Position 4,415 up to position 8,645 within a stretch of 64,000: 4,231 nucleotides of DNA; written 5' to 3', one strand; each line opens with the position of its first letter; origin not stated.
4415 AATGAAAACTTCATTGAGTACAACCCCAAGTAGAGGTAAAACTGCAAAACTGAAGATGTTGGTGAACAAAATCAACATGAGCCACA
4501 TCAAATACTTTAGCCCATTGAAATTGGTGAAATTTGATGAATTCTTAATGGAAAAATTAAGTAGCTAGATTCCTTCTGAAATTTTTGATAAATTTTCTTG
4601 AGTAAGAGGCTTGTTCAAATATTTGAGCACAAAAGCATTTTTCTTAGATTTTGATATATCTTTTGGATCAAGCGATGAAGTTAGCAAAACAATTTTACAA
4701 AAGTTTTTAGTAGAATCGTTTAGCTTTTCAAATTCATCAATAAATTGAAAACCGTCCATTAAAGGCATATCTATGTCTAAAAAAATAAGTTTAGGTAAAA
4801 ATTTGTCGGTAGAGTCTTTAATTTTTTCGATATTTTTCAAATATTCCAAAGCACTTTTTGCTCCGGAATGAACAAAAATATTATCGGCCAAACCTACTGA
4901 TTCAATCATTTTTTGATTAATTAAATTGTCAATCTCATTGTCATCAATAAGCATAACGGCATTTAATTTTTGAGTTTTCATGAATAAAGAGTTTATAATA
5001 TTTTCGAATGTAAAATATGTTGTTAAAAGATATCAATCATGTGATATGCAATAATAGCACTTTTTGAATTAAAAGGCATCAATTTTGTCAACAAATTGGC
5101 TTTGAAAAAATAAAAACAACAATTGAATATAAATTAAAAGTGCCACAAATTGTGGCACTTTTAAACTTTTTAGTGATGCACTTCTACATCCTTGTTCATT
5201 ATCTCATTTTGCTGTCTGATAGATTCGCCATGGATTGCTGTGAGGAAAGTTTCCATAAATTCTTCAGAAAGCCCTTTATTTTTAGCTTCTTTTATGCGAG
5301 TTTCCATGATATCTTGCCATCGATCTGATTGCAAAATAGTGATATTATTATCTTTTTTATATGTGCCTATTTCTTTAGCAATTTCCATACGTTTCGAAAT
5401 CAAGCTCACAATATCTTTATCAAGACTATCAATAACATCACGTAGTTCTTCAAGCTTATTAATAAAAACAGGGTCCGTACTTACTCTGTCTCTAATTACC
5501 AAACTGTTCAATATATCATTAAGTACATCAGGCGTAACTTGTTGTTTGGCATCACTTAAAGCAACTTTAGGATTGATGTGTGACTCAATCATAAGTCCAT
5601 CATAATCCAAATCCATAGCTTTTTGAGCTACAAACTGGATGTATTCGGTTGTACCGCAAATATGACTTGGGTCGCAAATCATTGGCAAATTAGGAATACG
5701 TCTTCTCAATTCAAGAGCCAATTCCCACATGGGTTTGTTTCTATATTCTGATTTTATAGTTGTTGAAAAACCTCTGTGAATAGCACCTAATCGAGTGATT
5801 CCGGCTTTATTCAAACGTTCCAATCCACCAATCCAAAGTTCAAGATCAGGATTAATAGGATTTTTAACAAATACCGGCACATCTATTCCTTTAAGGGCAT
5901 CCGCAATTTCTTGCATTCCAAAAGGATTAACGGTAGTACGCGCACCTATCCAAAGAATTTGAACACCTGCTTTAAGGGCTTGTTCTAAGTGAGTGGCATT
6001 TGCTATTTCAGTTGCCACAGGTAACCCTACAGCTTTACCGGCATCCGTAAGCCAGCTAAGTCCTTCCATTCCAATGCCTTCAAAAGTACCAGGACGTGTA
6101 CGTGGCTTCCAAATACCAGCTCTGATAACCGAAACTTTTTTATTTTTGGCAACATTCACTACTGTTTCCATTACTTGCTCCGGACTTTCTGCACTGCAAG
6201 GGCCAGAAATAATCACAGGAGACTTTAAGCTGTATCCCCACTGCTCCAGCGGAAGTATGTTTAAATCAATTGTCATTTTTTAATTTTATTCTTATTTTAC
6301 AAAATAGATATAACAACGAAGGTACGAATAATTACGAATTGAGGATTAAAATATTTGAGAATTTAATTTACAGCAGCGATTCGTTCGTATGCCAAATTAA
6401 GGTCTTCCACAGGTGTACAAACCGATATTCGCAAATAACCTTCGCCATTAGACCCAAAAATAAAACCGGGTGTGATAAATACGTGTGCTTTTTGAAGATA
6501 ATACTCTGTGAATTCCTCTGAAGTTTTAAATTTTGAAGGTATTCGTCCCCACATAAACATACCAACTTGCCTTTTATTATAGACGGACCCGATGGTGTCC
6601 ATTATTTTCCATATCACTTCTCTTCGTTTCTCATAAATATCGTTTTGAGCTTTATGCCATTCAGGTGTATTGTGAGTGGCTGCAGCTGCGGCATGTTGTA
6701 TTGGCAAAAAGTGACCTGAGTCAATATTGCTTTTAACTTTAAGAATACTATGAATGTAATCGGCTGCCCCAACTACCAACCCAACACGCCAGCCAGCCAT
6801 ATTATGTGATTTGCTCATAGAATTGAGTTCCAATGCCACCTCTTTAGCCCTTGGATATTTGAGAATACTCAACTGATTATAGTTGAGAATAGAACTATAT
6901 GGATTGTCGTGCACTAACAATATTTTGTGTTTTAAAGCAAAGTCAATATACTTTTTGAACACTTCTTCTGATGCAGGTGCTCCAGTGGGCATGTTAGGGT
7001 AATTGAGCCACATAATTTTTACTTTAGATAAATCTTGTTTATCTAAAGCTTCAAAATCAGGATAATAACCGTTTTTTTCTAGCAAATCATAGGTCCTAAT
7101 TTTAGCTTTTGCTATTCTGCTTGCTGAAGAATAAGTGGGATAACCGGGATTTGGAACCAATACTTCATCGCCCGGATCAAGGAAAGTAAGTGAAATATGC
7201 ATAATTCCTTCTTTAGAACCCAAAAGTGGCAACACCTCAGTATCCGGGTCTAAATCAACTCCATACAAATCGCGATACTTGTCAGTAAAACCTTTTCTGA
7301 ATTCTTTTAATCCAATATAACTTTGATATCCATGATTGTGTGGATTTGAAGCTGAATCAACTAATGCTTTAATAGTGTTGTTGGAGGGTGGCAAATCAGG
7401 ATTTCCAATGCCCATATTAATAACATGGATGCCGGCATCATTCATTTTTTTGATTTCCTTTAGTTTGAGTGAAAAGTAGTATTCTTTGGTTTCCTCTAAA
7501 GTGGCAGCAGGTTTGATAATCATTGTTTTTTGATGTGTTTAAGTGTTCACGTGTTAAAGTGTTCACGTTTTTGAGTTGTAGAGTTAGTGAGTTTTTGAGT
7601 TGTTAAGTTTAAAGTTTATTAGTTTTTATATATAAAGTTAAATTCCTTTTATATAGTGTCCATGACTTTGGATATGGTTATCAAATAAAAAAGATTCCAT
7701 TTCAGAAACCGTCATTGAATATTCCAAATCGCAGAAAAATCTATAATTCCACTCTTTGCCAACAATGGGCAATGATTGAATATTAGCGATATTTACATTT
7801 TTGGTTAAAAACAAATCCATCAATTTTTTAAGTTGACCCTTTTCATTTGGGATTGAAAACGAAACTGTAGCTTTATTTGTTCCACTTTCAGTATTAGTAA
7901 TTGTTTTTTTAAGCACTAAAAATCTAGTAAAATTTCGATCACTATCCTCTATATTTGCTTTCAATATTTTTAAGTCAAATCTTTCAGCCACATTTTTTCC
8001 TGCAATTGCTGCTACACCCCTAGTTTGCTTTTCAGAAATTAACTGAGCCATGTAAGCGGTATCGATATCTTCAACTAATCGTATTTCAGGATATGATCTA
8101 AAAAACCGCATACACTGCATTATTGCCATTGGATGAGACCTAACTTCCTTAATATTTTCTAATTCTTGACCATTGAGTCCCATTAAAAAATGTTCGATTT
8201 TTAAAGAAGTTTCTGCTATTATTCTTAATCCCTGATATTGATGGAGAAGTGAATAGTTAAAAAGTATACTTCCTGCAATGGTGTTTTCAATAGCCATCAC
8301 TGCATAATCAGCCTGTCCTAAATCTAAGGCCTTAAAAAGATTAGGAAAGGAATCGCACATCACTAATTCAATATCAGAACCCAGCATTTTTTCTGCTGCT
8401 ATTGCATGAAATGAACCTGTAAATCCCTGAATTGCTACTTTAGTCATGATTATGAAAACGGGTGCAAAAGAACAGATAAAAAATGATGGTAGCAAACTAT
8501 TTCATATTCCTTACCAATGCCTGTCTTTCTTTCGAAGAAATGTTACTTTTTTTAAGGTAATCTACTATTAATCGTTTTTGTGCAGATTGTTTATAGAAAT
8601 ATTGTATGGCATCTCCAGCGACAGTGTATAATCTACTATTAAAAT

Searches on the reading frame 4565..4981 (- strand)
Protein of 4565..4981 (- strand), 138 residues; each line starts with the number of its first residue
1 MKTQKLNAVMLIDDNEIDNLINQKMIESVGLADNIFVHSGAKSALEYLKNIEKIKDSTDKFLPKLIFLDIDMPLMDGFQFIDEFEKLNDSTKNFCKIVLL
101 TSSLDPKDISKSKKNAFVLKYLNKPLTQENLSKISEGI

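Call 32: search_protein_families(library=pfam, proteins=[window:4565-4981:-], max_evalue=0.001)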
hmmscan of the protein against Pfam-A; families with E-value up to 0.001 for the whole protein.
window:4565-4981:- (138 aa): 1 family
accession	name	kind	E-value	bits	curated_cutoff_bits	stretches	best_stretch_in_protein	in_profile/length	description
PF00072.30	Response_reg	-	1.7e-11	44.7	30.2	1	9-133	1-108/111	Response regulator receiver domain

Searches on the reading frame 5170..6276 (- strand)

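Call 32: search_protein_families(library=pfam, proteins=[window:5170-6276:-], max_evalue=0.001)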
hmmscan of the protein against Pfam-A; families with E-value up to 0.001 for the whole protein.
window:5170-6276:- (368 aa): 2 families
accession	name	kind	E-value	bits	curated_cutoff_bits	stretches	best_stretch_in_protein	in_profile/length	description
PF00793.26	DAHP_synth_1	-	1.5e-32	113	25.5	1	20-256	18-258/270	DAHP synthetase I family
PF01817.26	CM_2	-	5.3e-23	81.5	27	1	278-356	1-79/80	Chorismate mutase type II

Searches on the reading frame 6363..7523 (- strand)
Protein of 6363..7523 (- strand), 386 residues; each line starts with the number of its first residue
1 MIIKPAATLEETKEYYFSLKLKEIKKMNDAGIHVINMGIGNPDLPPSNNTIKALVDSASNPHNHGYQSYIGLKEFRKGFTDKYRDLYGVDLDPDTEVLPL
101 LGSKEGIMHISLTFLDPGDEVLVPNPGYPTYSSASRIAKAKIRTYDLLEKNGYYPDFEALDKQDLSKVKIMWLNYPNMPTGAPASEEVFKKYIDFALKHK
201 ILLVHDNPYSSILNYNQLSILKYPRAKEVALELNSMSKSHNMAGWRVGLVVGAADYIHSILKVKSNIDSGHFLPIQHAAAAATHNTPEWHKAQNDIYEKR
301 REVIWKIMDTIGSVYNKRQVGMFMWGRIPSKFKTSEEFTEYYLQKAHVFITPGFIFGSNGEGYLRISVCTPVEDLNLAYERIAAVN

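Call 32: search_protein_families(library=pfam, proteins=[window:6363-7523:-], max_evalue=0.001)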
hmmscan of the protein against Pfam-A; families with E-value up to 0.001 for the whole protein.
window:6363-7523:- (386 aa): 1 family
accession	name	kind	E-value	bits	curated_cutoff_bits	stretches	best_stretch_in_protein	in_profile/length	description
PF00155.27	Aminotran_1_2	-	5.4e-58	197.3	19.7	1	33-382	2-361/361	Aminotransferase class I and II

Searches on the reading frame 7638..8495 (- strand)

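Call 32: search_protein_families(library=pfam, proteins=[window:7638-8495:-], max_evalue=0.001)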
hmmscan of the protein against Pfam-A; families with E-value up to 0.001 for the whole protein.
window:7638-8495:- (285 aa): 1 family
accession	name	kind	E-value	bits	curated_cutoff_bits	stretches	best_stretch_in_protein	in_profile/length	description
PF00800.23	PDT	-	1.6e-54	184.9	25.2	1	20-197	1-178/181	Prephenate dehydratase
